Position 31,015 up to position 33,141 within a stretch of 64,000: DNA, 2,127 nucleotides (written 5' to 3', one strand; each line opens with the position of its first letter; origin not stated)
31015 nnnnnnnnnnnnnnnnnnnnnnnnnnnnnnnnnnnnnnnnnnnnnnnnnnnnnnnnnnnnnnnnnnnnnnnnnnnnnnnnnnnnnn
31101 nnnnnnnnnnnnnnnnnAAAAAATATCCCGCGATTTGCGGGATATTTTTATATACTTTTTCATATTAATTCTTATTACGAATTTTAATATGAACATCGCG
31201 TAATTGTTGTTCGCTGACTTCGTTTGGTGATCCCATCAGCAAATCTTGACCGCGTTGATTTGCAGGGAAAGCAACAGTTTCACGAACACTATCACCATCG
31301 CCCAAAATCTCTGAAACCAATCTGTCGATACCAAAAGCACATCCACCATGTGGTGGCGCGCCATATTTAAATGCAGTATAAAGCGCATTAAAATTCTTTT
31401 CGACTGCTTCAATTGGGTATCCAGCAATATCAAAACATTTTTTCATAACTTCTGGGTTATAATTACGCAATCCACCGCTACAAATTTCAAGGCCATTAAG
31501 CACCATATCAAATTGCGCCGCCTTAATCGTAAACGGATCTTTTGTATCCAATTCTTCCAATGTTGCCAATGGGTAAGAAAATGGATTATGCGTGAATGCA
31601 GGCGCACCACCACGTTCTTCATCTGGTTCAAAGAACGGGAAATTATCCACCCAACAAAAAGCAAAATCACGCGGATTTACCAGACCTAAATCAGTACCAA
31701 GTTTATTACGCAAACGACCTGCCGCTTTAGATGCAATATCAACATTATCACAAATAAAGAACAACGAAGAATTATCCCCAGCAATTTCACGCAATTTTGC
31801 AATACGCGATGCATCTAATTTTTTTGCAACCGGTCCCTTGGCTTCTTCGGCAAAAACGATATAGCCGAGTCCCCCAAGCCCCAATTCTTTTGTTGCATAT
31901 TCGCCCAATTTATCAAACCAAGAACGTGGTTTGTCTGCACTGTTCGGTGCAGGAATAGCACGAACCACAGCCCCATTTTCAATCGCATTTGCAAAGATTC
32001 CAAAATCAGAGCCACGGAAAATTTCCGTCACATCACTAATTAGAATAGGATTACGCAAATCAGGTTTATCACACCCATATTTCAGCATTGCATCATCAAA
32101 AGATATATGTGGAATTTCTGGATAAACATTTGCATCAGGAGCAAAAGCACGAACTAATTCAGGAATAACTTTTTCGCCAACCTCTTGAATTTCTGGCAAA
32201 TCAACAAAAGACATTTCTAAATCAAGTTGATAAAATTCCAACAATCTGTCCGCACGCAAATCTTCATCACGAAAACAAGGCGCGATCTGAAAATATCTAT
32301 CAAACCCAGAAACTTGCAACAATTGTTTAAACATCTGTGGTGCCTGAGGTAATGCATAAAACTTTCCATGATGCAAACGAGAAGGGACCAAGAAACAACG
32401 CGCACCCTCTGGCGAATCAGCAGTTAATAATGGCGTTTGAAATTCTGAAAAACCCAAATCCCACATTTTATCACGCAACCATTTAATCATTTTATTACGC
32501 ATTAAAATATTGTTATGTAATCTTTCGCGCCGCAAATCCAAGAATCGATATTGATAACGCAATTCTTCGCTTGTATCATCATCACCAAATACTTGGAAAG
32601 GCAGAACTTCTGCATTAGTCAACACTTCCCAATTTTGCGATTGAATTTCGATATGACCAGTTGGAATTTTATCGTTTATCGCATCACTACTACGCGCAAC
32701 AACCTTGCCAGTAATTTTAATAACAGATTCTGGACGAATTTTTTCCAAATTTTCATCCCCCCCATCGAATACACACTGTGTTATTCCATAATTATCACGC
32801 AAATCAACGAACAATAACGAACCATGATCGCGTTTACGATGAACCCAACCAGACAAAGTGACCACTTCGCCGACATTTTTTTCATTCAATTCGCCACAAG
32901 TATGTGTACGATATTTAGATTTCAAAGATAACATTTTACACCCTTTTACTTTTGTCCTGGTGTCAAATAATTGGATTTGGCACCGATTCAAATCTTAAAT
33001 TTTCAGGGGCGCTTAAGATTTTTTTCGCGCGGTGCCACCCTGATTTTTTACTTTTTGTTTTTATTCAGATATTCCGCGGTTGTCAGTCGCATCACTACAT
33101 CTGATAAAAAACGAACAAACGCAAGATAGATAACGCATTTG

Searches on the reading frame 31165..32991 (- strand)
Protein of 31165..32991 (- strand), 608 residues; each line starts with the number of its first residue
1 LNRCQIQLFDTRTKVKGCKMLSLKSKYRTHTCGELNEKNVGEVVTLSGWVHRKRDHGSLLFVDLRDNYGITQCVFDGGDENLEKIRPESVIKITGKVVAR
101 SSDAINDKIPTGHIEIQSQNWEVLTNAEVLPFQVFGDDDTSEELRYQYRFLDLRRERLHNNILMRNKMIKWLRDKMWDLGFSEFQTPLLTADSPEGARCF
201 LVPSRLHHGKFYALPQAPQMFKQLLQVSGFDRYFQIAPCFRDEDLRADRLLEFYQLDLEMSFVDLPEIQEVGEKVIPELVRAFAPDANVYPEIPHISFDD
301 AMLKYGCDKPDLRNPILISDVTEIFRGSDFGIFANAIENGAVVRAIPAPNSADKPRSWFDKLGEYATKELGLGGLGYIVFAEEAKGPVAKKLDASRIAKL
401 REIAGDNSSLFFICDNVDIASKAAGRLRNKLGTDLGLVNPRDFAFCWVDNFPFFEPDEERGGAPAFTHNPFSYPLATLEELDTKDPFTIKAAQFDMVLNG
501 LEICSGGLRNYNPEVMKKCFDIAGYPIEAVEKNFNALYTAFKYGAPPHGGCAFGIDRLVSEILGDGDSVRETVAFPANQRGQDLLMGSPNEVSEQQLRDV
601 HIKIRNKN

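Call 86: search_protein_families(library=ncbifam, proteins=[window:31165-32991:-], max_evalue=1e-10)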
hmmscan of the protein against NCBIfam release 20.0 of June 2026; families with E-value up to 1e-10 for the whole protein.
window:31165-32991:- (608 aa): 11 families
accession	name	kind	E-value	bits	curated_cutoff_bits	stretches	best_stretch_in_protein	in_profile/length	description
NF001750.0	PRK00476.1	equivalog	6.7e-215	714.8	443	1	26-607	3-589/590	aspartate--tRNA ligase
TIGR00459.1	aspS_bact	equivalog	2.4e-168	561.1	373.85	1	28-604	3-583/586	aspartate--tRNA ligase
NF009460.0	PRK12820.1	equivalog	2.7e-118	396.1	1379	1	30-601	24-614/723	bifunctional aspartyl-tRNA synthetase/aspartyl/glutamyl-tRNA amidotransferase subunit C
NF003483.0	PRK05159.1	equivalog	2.5e-63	214.5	353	2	27-285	3-260/438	aspartate--tRNA(Asn) ligase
TIGR00458.1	aspS_nondisc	equivalog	6.4e-50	170.4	368.4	1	34-280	5-250/428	aspartate--tRNA(Asn) ligase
NF001756.1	PRK00484.1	subfamily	1.1e-31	110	468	1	18-289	30-296/488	lysine--tRNA ligase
NF003037.0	PRK03932.1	equivalog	4.1e-31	108.4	414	1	35-282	10-261/451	asparagine--tRNA ligase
TIGR00499.1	lysS_bact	equivalog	7.1e-29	100.8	427.6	1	22-287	36-297/496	lysine--tRNA ligase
TIGR00457.1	asnS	equivalog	3.2e-28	98.8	342.6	1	37-283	12-264/455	asparagine--tRNA ligase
NF002821.0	PRK02983.1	equivalog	7.1e-27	93.8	742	1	27-282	645-898/1102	bifunctional lysylphosphatidylglycerol synthetase/lysine--tRNA ligase LysX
NF009101.0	PRK12445.1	subfamily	9e-20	70.7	1026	1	25-280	51-302/505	lysine--tRNA ligase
